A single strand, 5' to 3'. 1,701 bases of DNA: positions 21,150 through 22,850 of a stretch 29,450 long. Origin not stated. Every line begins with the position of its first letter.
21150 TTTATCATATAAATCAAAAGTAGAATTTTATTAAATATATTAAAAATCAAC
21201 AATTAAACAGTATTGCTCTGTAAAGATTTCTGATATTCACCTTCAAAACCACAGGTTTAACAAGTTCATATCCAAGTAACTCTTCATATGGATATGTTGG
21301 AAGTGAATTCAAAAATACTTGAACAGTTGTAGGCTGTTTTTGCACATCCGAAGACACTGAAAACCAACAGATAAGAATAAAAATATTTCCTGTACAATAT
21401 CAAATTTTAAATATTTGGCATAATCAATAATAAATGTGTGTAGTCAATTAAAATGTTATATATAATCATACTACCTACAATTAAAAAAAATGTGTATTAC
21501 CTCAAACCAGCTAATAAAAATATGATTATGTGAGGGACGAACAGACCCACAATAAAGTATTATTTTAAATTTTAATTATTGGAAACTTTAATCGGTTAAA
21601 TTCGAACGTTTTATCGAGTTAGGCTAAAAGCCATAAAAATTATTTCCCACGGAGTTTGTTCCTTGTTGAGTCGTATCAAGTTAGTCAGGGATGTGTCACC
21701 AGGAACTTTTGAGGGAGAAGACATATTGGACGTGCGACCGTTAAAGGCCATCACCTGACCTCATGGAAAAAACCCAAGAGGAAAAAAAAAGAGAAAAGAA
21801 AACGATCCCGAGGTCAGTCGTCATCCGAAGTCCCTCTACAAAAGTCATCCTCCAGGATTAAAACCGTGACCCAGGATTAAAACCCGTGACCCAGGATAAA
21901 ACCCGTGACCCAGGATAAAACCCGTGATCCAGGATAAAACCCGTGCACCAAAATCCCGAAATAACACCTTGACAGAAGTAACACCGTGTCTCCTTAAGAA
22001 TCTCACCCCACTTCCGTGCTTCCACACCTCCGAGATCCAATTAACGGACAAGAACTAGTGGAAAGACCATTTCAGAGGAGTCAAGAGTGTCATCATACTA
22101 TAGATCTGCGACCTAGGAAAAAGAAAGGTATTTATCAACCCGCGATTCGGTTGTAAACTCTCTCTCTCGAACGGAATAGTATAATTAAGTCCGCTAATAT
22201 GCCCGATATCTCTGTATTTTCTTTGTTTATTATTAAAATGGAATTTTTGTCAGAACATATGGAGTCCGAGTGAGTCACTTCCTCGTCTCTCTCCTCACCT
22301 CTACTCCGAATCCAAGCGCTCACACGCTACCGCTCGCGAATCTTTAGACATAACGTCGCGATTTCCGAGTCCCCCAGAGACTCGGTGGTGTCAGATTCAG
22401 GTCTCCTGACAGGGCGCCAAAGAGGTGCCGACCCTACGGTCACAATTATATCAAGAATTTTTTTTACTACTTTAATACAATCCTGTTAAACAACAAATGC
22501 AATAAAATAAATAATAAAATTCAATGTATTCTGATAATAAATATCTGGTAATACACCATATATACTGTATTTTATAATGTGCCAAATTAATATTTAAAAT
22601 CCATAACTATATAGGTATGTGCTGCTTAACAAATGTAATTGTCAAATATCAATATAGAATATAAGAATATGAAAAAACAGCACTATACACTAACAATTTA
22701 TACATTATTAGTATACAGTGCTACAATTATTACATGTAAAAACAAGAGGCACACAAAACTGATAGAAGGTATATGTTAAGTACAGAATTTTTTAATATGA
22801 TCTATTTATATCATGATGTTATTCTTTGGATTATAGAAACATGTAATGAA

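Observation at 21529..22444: CpG-rich, GC-rich 0.9-kb island inside an intron of a CpG-depleted gene: probable young solo LTR, or alternatively a nested promoter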

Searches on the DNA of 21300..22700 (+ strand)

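Call 23: search_rna_families(source=window, start=21300, end=22700, threshold=evalue, max_evalue=1)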
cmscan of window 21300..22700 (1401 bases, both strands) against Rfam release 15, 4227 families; matches with E-value up to 1: 0.
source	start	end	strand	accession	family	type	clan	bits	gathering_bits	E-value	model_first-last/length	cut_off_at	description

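Call 24: search_dna_similar(query=window:21529-22444:+, collection=plasmids, mode=distant, max_evalue=0.001)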
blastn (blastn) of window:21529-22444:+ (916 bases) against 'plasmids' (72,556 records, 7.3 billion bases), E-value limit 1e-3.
No match.

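Call 25: search_dna_similar(query=window:21529-22444:+, collection=phages, mode=distant, max_evalue=0.001)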
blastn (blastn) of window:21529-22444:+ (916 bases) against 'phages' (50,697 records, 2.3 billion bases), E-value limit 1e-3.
No match.

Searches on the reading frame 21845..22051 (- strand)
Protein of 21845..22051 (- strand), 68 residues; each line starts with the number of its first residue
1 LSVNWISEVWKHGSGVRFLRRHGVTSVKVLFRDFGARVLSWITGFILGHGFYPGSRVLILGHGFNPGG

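Call 9: find_encoding_contigs(protein=window:21845-22051:-, flank=10000, max_places=10)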
Protein window:21845-22051:- (68 aa): no gene with exactly this product is on record in the collection.
